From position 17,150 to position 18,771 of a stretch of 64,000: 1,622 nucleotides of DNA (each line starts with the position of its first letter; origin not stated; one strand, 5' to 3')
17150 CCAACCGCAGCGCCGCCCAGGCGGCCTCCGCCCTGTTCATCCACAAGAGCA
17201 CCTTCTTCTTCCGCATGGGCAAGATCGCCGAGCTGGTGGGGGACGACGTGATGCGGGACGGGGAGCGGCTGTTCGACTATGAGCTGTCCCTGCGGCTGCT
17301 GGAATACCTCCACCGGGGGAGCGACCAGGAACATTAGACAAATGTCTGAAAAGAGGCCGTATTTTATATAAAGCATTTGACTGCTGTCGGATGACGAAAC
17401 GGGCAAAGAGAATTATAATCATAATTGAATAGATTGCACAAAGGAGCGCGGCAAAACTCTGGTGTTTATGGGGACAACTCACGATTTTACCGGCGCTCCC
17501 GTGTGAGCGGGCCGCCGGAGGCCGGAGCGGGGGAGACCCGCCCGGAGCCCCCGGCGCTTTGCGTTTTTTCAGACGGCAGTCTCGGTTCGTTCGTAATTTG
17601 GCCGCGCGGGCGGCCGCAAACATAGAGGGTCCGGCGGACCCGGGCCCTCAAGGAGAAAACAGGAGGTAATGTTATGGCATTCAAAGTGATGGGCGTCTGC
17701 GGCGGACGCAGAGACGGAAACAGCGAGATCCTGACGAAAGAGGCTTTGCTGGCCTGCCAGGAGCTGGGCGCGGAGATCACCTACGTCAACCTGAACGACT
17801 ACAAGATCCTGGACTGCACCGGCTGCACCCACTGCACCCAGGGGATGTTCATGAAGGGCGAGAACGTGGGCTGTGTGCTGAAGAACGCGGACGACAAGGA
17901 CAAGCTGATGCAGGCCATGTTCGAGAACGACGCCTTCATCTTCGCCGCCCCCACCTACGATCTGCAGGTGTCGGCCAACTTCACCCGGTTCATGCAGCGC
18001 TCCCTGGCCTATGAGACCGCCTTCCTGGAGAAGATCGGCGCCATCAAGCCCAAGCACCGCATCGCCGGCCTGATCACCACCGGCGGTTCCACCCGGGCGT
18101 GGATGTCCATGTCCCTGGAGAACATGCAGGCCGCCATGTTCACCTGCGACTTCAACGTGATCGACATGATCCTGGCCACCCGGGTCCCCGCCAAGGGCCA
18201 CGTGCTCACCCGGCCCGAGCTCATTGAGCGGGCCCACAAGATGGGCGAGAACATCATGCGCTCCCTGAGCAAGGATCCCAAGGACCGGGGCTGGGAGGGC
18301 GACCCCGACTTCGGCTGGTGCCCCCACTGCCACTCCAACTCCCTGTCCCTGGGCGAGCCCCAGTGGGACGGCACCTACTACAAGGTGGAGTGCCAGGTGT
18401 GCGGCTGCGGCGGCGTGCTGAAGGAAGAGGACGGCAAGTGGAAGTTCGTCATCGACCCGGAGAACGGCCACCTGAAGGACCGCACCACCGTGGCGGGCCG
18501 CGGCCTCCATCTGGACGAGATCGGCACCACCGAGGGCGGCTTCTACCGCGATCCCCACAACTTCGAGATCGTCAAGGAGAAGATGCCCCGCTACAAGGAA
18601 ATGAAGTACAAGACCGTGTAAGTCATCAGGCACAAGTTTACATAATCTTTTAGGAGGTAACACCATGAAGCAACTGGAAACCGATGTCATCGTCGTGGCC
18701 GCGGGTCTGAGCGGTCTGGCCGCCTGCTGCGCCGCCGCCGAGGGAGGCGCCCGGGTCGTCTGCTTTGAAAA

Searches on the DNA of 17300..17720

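Call 57: search_rna_families(source=window, start=17300, end=17720, threshold=evalue, max_evalue=1)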
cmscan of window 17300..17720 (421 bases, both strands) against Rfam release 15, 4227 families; matches with E-value up to 1: 1.
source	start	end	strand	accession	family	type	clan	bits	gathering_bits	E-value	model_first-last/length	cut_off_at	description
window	17572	17652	+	RF02602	BASRCI414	Gene; sRNA;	-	13.6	270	0.51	1-229/229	no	Brucella sRNA CI414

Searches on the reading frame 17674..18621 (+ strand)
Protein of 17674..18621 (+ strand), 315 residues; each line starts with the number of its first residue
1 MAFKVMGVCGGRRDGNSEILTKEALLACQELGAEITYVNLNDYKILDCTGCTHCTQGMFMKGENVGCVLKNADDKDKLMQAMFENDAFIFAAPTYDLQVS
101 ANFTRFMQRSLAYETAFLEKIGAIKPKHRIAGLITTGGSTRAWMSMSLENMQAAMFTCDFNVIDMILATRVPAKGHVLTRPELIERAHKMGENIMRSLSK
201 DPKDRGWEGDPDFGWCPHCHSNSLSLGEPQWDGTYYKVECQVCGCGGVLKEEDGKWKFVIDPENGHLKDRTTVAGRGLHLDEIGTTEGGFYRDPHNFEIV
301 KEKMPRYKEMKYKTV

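Call 4: search_protein_families(library=pfam, proteins=[window:17674-18621:+], max_evalue=0.01)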
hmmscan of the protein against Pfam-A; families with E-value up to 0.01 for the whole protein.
window:17674-18621:+ (315 aa): 2 families
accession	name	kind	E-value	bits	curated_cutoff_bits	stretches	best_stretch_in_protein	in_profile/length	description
PF03358.20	FMN_red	-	1.8e-12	47.5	24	1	4-160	2-137/152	NADPH-dependent FMN reductase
PF02525.22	Flavodoxin_2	-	1.1e-06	29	27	1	15-171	15-178/198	Flavodoxin-like fold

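Call 12: search_solved_structures(query=window:17674-18621:+, max_evalue=0.01)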
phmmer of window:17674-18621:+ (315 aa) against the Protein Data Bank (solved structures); distinct sequences matched with E-value up to 0.01: 1.
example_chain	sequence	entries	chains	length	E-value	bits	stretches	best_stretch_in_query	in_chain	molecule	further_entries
7d38_A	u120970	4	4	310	1.2e-29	106.4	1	4-288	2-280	Cd1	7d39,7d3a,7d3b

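Call 33: search_protein_families(library=ncbifam, proteins=[window:17674-18621:+], max_evalue=0.001)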
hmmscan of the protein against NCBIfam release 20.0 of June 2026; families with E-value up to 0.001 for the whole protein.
window:17674-18621:+ (315 aa): 0 families

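Call 43: search_solved_structures(query=window:17674-18621:+, max_evalue=10, show_alignments=2)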
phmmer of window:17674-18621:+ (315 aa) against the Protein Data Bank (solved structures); distinct sequences matched with E-value up to 10: 3.
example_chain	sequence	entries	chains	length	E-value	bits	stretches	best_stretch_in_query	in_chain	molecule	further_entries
7d38_A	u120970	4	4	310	1.2e-29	106.4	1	4-288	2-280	Cd1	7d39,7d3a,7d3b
2k3v_A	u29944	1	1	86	0.25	13.4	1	212-255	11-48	Tetraheme cytochrome c-type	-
6hr0_A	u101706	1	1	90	1.2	11.1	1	211-254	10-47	Cytochrome C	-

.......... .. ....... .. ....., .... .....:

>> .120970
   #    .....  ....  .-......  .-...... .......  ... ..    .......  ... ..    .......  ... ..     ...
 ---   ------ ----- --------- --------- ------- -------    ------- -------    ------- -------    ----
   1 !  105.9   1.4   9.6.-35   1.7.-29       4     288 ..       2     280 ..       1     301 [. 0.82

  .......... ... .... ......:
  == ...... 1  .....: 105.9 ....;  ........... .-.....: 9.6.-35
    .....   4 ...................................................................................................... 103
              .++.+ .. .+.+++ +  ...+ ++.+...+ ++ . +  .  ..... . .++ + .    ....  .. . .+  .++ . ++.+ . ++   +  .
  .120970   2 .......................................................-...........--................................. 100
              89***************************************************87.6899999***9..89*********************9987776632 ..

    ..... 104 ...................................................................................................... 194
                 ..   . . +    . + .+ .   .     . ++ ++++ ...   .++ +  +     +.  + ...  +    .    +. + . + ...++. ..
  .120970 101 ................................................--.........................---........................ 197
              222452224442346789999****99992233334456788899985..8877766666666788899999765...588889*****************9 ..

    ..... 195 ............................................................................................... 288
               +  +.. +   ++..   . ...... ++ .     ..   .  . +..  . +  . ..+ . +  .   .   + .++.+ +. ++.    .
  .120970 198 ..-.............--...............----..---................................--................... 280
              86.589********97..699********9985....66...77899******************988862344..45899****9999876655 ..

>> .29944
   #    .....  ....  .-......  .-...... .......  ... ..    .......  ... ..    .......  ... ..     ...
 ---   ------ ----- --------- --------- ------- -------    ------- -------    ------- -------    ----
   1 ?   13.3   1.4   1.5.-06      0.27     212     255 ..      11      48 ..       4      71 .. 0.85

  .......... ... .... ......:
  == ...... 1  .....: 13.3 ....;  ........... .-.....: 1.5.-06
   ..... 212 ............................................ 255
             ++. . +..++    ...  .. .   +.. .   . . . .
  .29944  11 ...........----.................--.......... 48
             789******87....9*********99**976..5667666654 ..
